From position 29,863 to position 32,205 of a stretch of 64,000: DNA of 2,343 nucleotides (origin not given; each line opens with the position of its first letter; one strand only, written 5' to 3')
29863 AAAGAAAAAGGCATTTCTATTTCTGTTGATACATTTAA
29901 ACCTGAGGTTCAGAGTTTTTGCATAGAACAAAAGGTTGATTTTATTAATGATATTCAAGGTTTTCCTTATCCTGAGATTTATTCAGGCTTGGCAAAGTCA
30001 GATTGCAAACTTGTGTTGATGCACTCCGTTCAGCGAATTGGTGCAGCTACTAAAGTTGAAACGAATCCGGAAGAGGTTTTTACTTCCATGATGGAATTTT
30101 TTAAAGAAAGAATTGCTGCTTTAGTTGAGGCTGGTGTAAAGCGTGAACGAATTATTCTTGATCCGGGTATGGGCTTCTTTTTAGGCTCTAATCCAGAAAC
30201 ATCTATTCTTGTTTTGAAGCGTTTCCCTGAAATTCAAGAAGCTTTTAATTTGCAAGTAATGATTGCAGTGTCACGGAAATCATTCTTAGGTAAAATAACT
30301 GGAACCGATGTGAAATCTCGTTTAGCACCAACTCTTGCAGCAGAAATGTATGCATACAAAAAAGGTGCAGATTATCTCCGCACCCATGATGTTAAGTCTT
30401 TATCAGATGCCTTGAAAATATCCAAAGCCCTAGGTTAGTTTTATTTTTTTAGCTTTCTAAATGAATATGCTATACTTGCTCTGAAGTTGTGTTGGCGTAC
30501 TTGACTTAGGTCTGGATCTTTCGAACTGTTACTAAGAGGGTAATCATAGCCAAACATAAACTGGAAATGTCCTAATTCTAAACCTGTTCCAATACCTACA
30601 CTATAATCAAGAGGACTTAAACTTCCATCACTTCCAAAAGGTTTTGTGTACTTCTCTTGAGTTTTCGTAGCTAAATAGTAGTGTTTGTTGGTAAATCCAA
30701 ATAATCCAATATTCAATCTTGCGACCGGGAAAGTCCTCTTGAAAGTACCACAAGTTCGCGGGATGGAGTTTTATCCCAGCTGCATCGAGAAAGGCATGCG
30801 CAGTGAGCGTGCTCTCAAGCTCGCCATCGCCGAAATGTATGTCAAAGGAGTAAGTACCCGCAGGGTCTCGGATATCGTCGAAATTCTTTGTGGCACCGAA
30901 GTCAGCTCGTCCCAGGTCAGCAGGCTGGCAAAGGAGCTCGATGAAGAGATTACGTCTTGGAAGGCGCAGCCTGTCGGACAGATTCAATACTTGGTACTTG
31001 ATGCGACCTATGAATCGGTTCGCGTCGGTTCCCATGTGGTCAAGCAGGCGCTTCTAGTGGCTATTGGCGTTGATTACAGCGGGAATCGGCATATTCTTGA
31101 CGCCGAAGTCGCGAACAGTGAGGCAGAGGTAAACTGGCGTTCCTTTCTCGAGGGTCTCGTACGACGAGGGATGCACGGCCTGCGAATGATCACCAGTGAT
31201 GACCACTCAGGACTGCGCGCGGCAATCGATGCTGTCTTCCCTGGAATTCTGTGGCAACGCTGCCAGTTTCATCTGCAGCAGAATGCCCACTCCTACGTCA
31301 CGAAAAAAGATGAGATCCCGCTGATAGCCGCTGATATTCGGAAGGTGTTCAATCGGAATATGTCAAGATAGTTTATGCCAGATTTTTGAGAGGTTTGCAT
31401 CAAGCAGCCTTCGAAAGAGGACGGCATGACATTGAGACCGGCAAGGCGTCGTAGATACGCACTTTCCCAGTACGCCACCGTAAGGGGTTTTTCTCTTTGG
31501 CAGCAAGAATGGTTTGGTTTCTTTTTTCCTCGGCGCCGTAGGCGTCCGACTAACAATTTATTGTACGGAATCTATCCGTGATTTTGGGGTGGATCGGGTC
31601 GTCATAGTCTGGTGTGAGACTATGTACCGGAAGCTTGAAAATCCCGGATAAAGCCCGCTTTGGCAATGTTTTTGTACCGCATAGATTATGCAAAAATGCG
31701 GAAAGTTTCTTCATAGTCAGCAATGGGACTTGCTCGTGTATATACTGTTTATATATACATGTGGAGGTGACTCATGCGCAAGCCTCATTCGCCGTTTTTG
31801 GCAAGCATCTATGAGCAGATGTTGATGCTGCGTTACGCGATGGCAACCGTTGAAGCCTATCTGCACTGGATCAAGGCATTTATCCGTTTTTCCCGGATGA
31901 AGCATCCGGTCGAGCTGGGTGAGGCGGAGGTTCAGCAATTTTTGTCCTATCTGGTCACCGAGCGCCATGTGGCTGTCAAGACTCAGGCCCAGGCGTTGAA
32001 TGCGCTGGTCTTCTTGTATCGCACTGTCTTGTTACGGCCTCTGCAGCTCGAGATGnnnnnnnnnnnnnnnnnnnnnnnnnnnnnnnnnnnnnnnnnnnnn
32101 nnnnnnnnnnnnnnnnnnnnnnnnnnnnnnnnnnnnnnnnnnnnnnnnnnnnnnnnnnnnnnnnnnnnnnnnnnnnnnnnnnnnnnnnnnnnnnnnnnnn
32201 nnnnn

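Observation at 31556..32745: Second, non-class-1 integron integrase with a cassette-less attI-like region joined at G|TT to the sul3 module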

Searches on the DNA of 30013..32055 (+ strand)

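Call 84: search_dna_similar(query=window:30013-32055:+, collection=plasmids, mode=near, max_rows=5, max_evalue=1e-50)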
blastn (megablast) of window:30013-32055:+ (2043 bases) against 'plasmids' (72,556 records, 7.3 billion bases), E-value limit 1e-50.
Records with a match: 1018; places in all: 1171; records where one place covers at least 80% of the query: 16.
Best place of each record, by identity: >=99% 1013; 95-99% 2; 90-95% 2; 80-90% 1.
By first word of the organism name: Escherichia 572; Salmonella 223; Klebsiella 185; Shigella 17; Enterobacter 5; Proteus 4; Citrobacter 3; Acinetobacter 2; Kluyvera 2; Vibrio 1; and 4 more.
By predicted mobility (MOB-suite, as given by PLSDB): conjugative 655; non-mobilizable 206; mobilizable 157.
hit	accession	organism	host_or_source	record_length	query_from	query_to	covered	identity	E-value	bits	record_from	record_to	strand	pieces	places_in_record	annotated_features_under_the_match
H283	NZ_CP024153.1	Escherichia coli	single cell,clinical patient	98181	1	2043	100%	100.0%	0e+0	3773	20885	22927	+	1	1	IS256 family transposase | sul3: sulfonamide-resistant dihydropteroate synthase Sul3 | integron integrase | hypothetical protein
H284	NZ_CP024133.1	Escherichia coli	single cell,clinical patient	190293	1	2043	100%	100.0%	0e+0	3773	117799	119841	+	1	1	IS256 family transposase | sul3: sulfonamide-resistant dihydropteroate synthase Sul3 | integron integrase | hypothetical protein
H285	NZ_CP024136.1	Escherichia coli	single cell,clinical patient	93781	1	2043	100%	100.0%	0e+0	3773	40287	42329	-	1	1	IS256 family transposase | sul3: sulfonamide-resistant dihydropteroate synthase Sul3 | integron integrase | hypothetical protein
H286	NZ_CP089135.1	Escherichia coli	swine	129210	1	2043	100%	100.0%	0e+0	3773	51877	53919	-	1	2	IS256 family transposase | sul3: sulfonamide-resistant dihydropteroate synthase Sul3 | integron integrase | hypothetical protein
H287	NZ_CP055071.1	Shigella flexneri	Shek Wu Hui WWTPs_97 WWTPs influent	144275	1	2043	100%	100.0%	0e+0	3773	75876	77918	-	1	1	IS256 family transposase | sul3: sulfonamide-resistant dihydropteroate synthase Sul3 | integron integrase | hypothetical protein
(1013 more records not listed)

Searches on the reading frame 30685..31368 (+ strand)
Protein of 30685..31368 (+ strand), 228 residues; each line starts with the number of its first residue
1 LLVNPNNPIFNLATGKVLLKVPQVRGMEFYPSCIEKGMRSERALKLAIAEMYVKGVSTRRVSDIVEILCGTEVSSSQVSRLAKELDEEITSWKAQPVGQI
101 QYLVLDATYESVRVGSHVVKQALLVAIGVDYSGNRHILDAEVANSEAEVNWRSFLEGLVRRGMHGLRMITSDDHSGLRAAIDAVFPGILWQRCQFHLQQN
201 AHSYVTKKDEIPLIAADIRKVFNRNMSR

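Call 38: search_dna_similar(query=window:30685-31368:+, collection=plasmids, mode=protein, max_rows=40, rows=spread)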
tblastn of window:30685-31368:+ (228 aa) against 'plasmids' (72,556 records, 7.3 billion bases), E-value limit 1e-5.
Records with a match: 4907; places in all: 9642; records where one place covers at least 80% of the query: 4432.
Best place of each record, by identity: >=99% 884; 95-99% 14; 90-95% 3; 80-90% 4; 60-80% 1; <60% 4001.
By first word of the organism name: Enterococcus 977; Escherichia 840; Salmonella 485; Klebsiella 316; Sinorhizobium 181; Rhizobium 146; Acinetobacter 122; Staphylococcus 111; Rhodococcus 99; Bradyrhizobium 92; and 229 more.
By predicted mobility (MOB-suite, as given by PLSDB): conjugative 2272; non-mobilizable 1469; mobilizable 1166.
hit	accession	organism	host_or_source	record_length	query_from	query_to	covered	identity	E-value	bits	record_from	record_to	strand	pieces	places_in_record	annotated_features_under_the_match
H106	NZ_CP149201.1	Salmonella enterica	-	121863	1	228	100%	99.6%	4e-125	473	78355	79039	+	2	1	transposase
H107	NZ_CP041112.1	Escherichia coli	Swine,Rectal swab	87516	1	228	100%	99.6%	4e-151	471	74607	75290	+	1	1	IS256 family transposase | hypothetical protein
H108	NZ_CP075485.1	Escherichia coli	pig,genome,pig farm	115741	1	228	100%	99.6%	4e-151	471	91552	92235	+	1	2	IS256 family transposase | hypothetical protein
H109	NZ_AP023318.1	Salmonella enterica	Bos taurus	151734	1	228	100%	99.6%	4e-151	471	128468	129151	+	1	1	IS256 family transposase | hypothetical protein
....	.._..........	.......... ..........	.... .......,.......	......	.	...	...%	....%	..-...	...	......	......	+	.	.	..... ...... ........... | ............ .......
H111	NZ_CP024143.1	Escherichia coli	single cell,clinical patient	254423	1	228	100%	99.6%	4e-151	471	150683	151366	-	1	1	IS256 family transposase | hypothetical protein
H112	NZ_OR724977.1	Escherichia coli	-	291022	1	228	100%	99.6%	4e-151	471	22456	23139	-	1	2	IS256 family transposase | hypothetical protein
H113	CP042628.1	Escherichia coli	Sus scrofa domesticus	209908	1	208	91%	99.5%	6e-137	430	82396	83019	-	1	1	hypothetical protein (x2)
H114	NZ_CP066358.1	Sinorhizobium meliloti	Medicago lupulina L.,nodules of ...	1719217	15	208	85%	44.6%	6e-46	169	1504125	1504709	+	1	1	none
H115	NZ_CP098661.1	Staphylococcus capitis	Homo sapiens,single cell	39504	10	222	93%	39.5%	3e-39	150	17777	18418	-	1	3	IS256-like element ISEnfa4 family transposase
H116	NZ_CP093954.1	Enterococcus faecium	Homo sapiens,urine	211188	10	222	93%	39.5%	4e-39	150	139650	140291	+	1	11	IS256-like element IS1542 family transposase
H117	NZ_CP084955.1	Sulfitobacter indolifex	cell culture,Seawater from the North ...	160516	15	225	93%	39.6%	3e-36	142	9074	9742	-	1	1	IS256 family transposase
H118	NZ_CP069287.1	Lactiplantibacillus plantarum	Cell,Ripening beef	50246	15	223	92%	38.6%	1e-40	154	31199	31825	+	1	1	IS256 family transposase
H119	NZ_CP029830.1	Azospirillum ramasamyi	single cell,Cow dung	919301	15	225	93%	36.8%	1e-39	152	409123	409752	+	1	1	none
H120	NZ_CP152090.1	Enterococcus faecium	Homo sapiens,blood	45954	10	209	88%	38.6%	2e-37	145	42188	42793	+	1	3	IS256-like element IS256 family transposase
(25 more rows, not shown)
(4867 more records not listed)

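Call 39: get_annotated_region(hit=H116, flank=1200)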
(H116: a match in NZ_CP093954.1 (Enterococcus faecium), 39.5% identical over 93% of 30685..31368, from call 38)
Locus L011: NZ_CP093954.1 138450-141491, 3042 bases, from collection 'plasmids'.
description: Enterococcus faecium strain NY11067 plasmid pNY11067-1, complete sequence
organism: Enterococcus faecium (NCBI taxid 1352)
taxonomy: Bacteria; Bacillota; Bacilli; Lactobacillales; Enterococcaceae; Enterococcus; Enterococcus faecium
host: -; source: Homo sapiens,urine; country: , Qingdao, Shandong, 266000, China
typing (MOB-suite, as given by PLSDB): non-mobilizable; replicon rep_cluster_893
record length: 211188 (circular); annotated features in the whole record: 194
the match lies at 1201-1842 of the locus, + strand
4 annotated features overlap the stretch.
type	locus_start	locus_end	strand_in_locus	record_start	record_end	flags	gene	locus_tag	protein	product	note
CDS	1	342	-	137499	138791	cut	-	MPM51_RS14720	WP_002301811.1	IS256 family transposase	-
CDS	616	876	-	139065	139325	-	-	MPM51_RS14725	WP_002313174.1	hypothetical protein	-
CDS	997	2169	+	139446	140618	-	-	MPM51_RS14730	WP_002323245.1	IS256-like element IS1542 family transposase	GO:0006313 - DNA transposition [Evidence IEA]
CDS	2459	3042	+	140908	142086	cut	-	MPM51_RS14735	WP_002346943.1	IS256-like element ISEf1 family transposase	GO:0006313 - DNA transposition [Evidence IEA]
